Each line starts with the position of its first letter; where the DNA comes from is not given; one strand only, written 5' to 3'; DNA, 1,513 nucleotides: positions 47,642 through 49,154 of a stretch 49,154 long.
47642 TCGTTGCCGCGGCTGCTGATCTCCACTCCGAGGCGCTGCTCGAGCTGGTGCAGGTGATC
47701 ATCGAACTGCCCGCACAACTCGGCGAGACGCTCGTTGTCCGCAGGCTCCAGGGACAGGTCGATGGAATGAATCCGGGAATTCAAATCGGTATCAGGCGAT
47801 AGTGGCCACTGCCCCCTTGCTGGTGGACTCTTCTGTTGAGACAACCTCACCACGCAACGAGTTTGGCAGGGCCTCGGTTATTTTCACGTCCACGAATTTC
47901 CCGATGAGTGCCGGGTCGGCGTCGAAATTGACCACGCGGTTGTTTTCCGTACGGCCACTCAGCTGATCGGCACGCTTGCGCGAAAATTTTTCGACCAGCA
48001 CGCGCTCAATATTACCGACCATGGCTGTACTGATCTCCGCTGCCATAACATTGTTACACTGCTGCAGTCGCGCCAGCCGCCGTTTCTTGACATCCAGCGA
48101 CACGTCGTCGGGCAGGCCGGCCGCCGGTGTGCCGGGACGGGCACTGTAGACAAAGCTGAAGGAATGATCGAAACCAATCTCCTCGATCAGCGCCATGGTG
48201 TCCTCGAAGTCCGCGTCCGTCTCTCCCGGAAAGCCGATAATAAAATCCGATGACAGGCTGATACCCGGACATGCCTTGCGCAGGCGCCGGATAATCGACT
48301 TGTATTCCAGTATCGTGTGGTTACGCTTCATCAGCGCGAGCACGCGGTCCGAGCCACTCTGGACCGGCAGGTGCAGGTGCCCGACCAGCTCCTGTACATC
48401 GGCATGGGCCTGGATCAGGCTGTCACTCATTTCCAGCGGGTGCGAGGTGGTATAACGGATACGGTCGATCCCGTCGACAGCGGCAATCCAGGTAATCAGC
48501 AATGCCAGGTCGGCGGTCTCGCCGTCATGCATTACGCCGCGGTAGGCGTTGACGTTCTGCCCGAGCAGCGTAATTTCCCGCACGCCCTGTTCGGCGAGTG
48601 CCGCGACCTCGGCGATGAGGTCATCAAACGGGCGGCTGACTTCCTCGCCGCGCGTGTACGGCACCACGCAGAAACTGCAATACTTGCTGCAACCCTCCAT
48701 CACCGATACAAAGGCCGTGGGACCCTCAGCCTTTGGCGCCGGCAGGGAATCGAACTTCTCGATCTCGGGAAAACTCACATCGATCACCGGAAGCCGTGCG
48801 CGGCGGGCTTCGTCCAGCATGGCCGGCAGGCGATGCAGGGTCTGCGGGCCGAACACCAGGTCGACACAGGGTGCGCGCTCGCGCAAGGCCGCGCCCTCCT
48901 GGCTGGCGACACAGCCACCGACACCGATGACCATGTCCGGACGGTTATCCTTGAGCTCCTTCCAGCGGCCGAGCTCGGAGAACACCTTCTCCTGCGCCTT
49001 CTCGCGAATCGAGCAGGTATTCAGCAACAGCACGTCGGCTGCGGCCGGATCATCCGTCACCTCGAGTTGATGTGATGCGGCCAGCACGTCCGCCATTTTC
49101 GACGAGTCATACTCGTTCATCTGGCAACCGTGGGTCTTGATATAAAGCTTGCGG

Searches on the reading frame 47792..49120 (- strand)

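Call 91: search_protein_families(library=pfam, proteins=[window:47792-49120:-], max_evalue=0.00001)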
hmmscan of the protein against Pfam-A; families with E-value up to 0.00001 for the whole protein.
window:47792-49120:- (442 aa): 3 families
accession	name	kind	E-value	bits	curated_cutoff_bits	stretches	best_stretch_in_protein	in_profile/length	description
PF04055.27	Radical_SAM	-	4.1e-27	95.8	29.5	1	138-312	1-166/166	Radical SAM superfamily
PF00919.26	UPF0004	-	1.3e-22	80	27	1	1-91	11-98/98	Uncharacterized protein family UPF0004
PF01938.26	TRAM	-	5.9e-18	64.9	21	1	366-427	2-61/61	TRAM domain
